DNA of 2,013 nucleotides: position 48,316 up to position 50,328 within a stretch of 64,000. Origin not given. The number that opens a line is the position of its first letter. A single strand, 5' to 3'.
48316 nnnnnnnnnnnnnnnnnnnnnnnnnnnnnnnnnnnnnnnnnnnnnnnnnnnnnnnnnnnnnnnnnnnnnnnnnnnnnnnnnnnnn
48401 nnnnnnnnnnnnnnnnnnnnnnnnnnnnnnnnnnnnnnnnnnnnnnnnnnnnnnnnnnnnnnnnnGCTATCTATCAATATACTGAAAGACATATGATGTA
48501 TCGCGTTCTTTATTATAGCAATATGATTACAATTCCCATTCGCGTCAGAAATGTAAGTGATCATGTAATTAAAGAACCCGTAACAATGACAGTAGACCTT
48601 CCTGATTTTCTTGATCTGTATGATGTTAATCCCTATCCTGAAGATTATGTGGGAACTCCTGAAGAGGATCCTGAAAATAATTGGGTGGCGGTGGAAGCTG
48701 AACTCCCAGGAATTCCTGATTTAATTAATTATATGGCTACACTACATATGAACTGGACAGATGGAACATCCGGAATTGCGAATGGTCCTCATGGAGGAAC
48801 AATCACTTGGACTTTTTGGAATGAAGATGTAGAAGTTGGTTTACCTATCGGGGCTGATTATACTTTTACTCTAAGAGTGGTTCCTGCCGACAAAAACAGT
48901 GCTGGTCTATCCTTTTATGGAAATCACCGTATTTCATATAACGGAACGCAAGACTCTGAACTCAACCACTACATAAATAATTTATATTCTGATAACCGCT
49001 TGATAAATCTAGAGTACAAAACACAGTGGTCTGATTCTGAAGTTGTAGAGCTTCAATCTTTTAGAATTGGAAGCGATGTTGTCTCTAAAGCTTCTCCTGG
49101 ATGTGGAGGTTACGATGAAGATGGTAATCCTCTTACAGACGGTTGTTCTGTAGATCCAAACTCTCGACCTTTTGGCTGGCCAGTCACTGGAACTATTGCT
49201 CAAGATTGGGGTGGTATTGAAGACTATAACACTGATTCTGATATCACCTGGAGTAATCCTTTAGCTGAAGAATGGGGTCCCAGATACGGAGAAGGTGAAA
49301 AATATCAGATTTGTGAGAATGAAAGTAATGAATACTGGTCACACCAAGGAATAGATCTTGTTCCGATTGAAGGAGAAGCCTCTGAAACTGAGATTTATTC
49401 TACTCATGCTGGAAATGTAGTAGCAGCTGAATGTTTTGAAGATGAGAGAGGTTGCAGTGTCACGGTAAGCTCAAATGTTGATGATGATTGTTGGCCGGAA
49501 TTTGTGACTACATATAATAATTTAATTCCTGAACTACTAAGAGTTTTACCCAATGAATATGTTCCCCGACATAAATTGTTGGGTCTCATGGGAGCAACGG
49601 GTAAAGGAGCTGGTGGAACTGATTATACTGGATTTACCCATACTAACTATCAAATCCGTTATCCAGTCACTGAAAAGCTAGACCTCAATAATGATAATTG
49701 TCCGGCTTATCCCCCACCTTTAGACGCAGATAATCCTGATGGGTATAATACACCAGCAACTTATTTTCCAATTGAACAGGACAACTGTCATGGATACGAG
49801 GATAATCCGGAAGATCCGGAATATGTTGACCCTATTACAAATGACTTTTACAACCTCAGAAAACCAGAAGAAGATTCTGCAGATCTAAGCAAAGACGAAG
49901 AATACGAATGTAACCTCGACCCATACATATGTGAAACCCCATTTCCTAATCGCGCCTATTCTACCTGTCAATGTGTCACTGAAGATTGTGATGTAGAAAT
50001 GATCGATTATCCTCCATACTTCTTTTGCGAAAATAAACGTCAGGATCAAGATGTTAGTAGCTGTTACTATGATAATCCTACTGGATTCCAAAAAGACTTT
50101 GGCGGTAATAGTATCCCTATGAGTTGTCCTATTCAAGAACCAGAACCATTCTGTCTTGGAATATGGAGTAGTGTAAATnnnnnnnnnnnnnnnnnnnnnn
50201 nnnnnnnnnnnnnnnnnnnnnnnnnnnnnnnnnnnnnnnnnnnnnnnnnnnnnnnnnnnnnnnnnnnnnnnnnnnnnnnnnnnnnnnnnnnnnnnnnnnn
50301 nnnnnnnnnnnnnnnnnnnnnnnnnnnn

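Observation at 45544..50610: Giant secreted protein fuses three Ig-like repeats, an EGF-like Cys-rich core and two tandem M23 peptidase domains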

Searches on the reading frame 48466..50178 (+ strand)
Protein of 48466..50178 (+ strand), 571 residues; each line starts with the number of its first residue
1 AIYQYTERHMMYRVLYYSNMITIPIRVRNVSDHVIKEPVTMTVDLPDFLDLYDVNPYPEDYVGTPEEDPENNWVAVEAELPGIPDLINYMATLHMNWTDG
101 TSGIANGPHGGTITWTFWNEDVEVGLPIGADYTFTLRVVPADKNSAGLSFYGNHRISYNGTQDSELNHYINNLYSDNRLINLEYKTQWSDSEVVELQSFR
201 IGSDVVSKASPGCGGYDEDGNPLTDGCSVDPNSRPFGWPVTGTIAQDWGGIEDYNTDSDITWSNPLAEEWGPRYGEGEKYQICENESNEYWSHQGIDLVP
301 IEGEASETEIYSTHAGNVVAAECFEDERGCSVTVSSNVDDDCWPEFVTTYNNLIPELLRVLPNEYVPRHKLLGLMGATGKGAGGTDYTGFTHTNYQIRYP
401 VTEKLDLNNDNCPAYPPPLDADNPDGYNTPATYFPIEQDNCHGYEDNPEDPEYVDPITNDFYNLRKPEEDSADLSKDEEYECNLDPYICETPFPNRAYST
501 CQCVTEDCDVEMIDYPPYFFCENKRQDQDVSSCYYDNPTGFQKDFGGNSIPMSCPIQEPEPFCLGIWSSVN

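Call 31: search_protein_representatives(protein=window:48466-50178:+)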
Query: 571 residues. Proteins with E-value up to 0.001 (for the whole library): 20; up to 1e-10: 6; up to 1e-30: 6. The best 20 are listed.
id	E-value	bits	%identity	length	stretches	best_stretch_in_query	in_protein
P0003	9.0e-56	206.0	41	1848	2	132-538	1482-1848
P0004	3.4e-52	194.2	41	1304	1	1-397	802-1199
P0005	1.1e-50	189.3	42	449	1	109-538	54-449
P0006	1.3e-48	182.3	42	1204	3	126-416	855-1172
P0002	3.6e-47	177.6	100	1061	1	1-87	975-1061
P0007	2.0e-42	161.9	43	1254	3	132-413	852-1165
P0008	4.7e-10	55.0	34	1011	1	226-359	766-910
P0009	7.0e-10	54.4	33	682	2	226-359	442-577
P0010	7.0e-09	51.1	32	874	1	226-355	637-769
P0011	1.7e-08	49.9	34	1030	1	226-356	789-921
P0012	2.4e-08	49.4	32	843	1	226-360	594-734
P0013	2.9e-08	49.1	31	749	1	226-354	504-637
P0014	1.2e-07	47.1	33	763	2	226-359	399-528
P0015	2.5e-07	46.0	38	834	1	226-355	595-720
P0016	1.9e-05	39.8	32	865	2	226-321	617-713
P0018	2.7e-04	36.0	28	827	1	227-363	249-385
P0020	4.0e-04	35.4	38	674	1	288-360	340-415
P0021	9.9e-04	34.1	30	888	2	229-356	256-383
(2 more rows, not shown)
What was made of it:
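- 48466..49125 (+): Central family region (aa 975-1194): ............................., LPDFLD, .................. P0004 matches it in full; the best stretches of P0003 and P0005-P0007 start at aa 1083-1106 (call 31).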

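Call 36: find_encoding_contigs(protein=P0003, flank=10000, max_places=2)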
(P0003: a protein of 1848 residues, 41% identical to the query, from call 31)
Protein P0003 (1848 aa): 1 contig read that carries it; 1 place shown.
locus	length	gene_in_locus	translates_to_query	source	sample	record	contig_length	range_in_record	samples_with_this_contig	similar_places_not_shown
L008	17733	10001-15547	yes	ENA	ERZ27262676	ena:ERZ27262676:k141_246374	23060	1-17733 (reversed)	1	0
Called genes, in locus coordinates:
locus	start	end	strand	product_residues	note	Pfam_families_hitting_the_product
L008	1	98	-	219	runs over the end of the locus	PF01135:PCMT, PF00398:RrnaAD (weak), PF13649:Methyltransf_25 (weak)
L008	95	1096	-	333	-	PF04055:Radical_SAM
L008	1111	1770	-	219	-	PF04203:Sortase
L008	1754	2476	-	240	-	PF00590:TP_methylase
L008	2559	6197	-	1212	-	PF13620:CarboxypepD_reg (faint), PF25020:TTR_TEN1-4 (faint), PF13715:CarbopepD_reg_2 (faint), PF24025:Ig_DR_A0283-like (faint)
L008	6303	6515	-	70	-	-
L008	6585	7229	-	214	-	PF01569:PAP2 (faint)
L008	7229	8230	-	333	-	PF03734:YkuD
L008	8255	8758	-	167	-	PF04308:RNaseH_like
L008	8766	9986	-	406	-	PF13439:Glyco_transf_4, PF20706:GT4-conflict, PF00534:Glycos_transf_1, PF13692:Glyco_trans_1_4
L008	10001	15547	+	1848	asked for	PF14885:GHL15, PF01551:Peptidase_M23 (weak)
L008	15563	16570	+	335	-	-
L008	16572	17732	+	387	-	?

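Call 37: find_encoding_contigs(protein=P0008, flank=10000, max_places=2)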
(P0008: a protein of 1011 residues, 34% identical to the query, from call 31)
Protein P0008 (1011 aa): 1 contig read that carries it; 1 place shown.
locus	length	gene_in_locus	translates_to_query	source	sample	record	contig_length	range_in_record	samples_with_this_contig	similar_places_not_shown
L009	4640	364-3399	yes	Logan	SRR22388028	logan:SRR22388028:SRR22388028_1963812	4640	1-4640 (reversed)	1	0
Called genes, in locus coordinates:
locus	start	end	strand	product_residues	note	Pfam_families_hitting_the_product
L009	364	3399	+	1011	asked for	-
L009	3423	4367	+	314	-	-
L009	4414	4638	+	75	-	?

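Call 45: search_protein_families(library=pfam, proteins=[P0003, P0004, P0006, P0007, P0008, P0014, P0018, P0020, P0021], max_evalue=0.01)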
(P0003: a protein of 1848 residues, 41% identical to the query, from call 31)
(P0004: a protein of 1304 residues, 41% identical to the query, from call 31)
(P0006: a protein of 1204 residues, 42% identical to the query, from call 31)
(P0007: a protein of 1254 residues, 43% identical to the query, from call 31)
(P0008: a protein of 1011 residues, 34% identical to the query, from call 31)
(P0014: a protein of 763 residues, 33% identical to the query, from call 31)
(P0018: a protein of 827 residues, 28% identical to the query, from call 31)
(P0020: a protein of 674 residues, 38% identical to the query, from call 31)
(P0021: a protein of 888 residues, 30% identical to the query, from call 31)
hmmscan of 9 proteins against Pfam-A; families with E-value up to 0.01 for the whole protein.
P0003 (1848 aa): 2 families
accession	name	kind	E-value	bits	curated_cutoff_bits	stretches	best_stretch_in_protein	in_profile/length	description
PF14885.12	GHL15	-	2.9e-17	63.9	27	1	679-991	1-271/271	Hypothetical glycosyl hydrolase family 15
PF01551.29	Peptidase_M23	-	4.8e-07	30.3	28.7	1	1634-1743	2-93/96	Peptidase family M23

P0004 (1304 aa): 1 family
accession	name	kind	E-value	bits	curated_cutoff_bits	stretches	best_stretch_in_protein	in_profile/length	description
PF01551.29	Peptidase_M23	-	1.9e-07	31.6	28.7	1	1100-1201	3-89/96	Peptidase family M23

P0006 (1204 aa): 1 family
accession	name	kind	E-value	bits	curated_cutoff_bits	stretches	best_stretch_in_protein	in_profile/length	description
PF01551.29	Peptidase_M23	-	0.0084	16.7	28.7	0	1034-1127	3-77/96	Peptidase family M23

P0007 (1254 aa): 1 family
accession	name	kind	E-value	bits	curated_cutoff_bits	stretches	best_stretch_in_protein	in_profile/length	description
PF01551.29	Peptidase_M23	-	6.9e-05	23.4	28.7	1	1027-1127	3-80/96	Peptidase family M23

P0008 (1011 aa): 0 families

P0014 (763 aa): 1 family
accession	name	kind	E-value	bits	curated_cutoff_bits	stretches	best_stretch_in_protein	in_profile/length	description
PF01551.29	Peptidase_M23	-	2.5e-05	24.8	28.7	0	457-541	2-71/96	Peptidase family M23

P0018 (827 aa): 3 families
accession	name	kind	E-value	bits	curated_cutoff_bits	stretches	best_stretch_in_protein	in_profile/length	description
PF01510.30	Amidase_2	-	3.8e-16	60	26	1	73-218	5-131/131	N-acetylmuramoyl-L-alanine amidase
PF16841.11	CBM60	-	2e-14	54.3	28.2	1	605-698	2-85/91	Ca-dependent carbohydrate-binding module xylan-binding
PF01839.29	FG-GAP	-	0.00097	19.4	22.1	1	350-371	2-22/37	FG-GAP repeat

P0020 (674 aa): 3 families
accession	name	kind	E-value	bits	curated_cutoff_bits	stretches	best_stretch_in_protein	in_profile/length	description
PF11790.14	Glyco_hydro_cc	-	2.3e-08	34.3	21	1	122-269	64-206/237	Glycosyl hydrolase catalytic core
PF01551.29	Peptidase_M23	-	4.7e-05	24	28.7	0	344-409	2-53/96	Peptidase family M23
PF00150.24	Cellulase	-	0.00095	19.2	23.5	1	78-260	66-257/272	Cellulase (glycosyl hydrolase family 5)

P0021 (888 aa): 2 families
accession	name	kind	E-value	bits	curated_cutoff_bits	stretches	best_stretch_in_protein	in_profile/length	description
PF01510.30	Amidase_2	-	1.7e-18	67.6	26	1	77-224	4-131/131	N-acetylmuramoyl-L-alanine amidase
PF16841.11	CBM60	-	1.2e-17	64.6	28.2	2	674-731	21-75/91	Ca-dependent carbohydrate-binding module xylan-binding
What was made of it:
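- On Peptidase M23, module 1 (aa 1195-1380), as an active enzyme: The homologous modules of P0003 (30.3 bits) and P0004 (31.6 bits) do pass (call 45), so it is homologous to M23 but divergent.
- Module 1 of the homologs P0003 and P0004 passes the Pfam gathering score (call 45). Family members accumulate diverse lytic or glycan-binding modules (GHL15, Amidase_2, CBM60, GH5-like; call 45), as expected for enzymes that track varied targets.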

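Call 48: find_encoding_contigs(protein=P0004, flank=10000, max_places=1)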
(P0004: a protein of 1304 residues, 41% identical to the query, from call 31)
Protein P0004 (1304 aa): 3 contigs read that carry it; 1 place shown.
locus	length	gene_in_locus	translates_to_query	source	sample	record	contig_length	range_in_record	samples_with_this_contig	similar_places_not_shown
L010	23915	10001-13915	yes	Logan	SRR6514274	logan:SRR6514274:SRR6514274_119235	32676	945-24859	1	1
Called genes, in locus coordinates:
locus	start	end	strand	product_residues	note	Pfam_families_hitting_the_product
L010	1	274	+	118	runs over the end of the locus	-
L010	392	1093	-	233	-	PF04203:Sortase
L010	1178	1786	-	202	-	PF00590:TP_methylase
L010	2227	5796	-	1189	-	PF13620:CarboxypepD_reg, PF13715:CarbopepD_reg_2 (faint)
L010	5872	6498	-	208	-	-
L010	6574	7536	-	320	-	PF03734:YkuD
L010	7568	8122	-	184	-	PF03734:YkuD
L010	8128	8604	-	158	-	PF04308:RNaseH_like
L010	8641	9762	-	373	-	PF13439:Glyco_transf_4, PF13579:Glyco_trans_4_4, PF13524:Glyco_trans_1_2 (faint), PF20706:GT4-conflict (weak), PF00534:Glycos_transf_1, PF13692:Glyco_trans_1_4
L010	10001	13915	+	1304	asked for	PF01551:Peptidase_M23 (weak)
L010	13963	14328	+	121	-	PF05635:23S_rRNA_IVP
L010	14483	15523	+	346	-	-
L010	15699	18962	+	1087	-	PF01551:Peptidase_M23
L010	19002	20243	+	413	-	-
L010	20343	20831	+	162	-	-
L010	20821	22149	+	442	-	PF13620:CarboxypepD_reg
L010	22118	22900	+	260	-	PF26593:TraC-like (weak)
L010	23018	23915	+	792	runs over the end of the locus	PF01935:DUF87, PF12846:AAA_10, PF19044:P-loop_TraG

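Call 49: find_encoding_contigs(protein=P0006, flank=10000, max_places=1)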
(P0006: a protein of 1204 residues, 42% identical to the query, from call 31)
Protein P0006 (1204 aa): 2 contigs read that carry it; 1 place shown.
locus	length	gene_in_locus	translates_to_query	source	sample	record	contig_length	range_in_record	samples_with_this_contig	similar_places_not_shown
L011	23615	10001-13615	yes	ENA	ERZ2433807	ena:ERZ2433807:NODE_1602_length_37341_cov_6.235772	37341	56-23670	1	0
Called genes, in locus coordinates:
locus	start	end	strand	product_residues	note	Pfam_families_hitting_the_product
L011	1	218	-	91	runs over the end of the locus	?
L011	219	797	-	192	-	PF02163:Peptidase_M50 (weak)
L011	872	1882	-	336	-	PF04055:Radical_SAM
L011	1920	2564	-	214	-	PF04203:Sortase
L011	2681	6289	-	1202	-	PF22904:NOMO1-like_2nd (faint), PF25020:TTR_TEN1-4 (faint), PF13620:CarboxypepD_reg (faint), PF00041:fn3 (weak)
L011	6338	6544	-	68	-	-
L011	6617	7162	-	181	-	-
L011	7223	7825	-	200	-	PF03734:YkuD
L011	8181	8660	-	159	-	PF04308:RNaseH_like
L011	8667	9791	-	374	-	PF13439:Glyco_transf_4, PF13579:Glyco_trans_4_4 (weak), PF20706:GT4-conflict (weak), PF00534:Glycos_transf_1, PF13692:Glyco_trans_1_4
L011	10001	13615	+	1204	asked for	-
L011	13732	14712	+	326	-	-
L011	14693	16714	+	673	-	-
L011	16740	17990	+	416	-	-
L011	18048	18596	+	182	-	PF12666:PrgI (weak)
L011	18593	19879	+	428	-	PF13620:CarboxypepD_reg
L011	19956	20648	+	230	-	PF26593:TraC-like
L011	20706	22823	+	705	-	PF03135:CagE_TrbE_VirB (faint), PF12846:AAA_10, PF19044:P-loop_TraG, PF01935:DUF87 (weak)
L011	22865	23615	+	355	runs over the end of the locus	-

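Call 55: find_encoding_contigs(protein=P0009, flank=10000, max_places=1)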
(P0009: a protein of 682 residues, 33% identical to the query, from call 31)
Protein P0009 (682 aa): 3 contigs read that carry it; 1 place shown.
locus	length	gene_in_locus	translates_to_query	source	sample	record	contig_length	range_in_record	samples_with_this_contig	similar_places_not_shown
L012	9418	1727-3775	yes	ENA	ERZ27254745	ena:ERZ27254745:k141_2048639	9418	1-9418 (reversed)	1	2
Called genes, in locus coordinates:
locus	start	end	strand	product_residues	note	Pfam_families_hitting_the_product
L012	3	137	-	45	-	?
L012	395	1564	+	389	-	PF13173:AAA_14, PF13635:DUF4143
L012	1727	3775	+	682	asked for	-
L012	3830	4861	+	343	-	-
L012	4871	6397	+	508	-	PF01551:Peptidase_M23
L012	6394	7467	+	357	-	-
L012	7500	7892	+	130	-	PF05635:23S_rRNA_IVP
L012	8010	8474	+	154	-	PF12666:PrgI (weak)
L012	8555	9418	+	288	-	?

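Call 56: find_encoding_contigs(protein=P0018, flank=10000, max_places=1)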
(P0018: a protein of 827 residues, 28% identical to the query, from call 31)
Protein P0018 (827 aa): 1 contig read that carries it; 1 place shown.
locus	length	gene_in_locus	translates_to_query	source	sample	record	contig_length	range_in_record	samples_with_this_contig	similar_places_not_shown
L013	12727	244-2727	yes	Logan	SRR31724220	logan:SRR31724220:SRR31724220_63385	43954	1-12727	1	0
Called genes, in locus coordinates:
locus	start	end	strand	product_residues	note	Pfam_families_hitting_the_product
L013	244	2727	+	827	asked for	PF01510:Amidase_2, PF16841:CBM60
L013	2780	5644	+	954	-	PF01551:Peptidase_M23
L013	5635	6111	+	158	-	-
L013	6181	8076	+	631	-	PF12666:PrgI, PF13620:CarboxypepD_reg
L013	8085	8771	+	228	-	PF26593:TraC-like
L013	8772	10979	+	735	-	PF01935:DUF87, PF19044:P-loop_TraG, PF12846:AAA_10 (faint)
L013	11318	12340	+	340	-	PF02463:SMC_N, PF13175:AAA_15 (weak), PF13304:AAA_21 (weak), PF13476:AAA_23 (weak)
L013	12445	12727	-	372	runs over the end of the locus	PF00712:DNA_pol3_beta, PF02767:DNA_pol3_beta_2, PF02768:DNA_pol3_beta_3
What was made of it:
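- L010, L011, L012 and L013 show family member, then a second hydrolase, then PrgI, with TraC-like and VirB4 where the contig reaches that far; a partner gene is called in L010-L012 (calls 48, 49, 55, 56).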

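Call 74: find_encoding_contigs(protein=P0007, flank=10000, max_places=1)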
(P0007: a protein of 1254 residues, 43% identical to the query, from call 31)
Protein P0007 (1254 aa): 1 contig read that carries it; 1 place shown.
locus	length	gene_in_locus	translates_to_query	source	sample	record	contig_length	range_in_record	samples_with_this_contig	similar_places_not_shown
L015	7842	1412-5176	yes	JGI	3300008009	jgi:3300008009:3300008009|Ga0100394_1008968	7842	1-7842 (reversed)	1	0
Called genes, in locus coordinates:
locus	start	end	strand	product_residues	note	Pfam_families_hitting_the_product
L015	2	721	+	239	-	?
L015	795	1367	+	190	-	-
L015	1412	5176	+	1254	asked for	-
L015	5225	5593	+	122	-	PF05635:23S_rRNA_IVP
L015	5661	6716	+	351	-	-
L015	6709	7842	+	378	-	?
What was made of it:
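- In L008, L009 and L015 the contigs end before any T4SS gene could appear (calls 36, 37, 74).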

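Call 75: find_encoding_contigs(protein=P0013, flank=10000, max_places=1)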
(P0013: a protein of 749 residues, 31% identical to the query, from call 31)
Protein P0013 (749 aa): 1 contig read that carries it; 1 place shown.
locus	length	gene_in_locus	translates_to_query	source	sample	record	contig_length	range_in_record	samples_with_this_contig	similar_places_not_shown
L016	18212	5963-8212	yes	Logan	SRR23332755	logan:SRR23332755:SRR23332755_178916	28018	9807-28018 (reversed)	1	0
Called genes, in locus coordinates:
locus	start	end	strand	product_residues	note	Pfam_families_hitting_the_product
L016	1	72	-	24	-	?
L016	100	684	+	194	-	-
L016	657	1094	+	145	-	PF18895:T4SS_pilin (weak)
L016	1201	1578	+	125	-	PF18895:T4SS_pilin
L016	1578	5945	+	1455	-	-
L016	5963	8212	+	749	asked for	-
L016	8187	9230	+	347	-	-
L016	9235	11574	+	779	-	PF01551:Peptidase_M23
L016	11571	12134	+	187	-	-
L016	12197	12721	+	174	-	PF12666:PrgI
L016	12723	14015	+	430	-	PF13620:CarboxypepD_reg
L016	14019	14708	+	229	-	PF26593:TraC-like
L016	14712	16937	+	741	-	PF03135:CagE_TrbE_VirB (faint), PF01935:DUF87, PF12846:AAA_10 (faint), PF19044:P-loop_TraG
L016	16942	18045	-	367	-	PF02463:SMC_N, PF13175:AAA_15, PF13476:AAA_23, PF13555:AAA_29 (faint), PF13304:AAA_21 (faint)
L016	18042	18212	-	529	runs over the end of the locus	PF08239:SH3_3 (weak)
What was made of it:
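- On T4SS-associated peptidoglycan hydrolase (functional class: VirB1 / PrgK / TraG / CwlT): Homologs are contiguous with PrgI, TraC-like and VirB4 in L016, L010, L011 and L013; L012 shows PrgI before its contig ends (calls 48, 49, 55, 56, 75).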
